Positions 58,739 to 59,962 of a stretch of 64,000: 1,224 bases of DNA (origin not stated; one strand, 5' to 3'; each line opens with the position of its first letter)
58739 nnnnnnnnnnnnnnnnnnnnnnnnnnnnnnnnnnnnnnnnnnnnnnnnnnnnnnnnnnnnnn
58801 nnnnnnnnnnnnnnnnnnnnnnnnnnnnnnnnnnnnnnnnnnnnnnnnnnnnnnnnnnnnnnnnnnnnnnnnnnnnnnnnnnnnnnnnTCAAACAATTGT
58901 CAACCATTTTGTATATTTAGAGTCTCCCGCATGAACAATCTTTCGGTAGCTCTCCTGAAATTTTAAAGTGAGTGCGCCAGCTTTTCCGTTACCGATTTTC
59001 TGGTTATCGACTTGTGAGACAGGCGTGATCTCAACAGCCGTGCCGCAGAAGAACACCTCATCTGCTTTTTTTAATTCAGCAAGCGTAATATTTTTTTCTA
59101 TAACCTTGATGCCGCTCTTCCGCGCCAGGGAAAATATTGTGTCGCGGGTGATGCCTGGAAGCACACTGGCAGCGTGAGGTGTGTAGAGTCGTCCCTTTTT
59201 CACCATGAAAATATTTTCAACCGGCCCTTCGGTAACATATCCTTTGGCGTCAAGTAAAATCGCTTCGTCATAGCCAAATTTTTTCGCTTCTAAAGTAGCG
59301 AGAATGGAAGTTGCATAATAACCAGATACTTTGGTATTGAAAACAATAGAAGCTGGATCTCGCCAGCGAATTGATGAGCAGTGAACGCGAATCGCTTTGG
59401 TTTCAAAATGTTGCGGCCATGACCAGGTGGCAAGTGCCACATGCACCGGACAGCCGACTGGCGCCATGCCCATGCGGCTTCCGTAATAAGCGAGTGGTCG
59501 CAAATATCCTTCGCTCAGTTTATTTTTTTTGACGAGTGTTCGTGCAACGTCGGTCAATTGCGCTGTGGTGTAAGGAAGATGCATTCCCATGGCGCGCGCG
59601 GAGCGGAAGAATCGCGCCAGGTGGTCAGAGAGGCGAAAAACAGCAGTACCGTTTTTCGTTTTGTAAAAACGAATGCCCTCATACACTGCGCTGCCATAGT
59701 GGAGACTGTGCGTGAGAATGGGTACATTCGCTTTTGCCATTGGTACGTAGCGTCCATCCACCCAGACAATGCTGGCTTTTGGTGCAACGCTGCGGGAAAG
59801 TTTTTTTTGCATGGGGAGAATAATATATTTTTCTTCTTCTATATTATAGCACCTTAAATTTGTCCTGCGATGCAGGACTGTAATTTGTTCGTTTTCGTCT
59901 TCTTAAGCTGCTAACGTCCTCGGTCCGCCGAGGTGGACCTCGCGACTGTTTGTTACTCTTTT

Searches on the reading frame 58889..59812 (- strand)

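Call 47: search_protein_families(library=pfam, proteins=[window:58889-59812:-], max_evalue=0.001)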
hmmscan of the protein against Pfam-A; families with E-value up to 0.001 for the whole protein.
window:58889-59812:- (307 aa): 1 family
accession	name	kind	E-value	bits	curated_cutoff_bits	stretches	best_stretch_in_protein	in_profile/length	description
PF01063.24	Aminotran_4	-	5.9e-53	180.4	28.5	1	43-268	2-223/223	Amino-transferase class IV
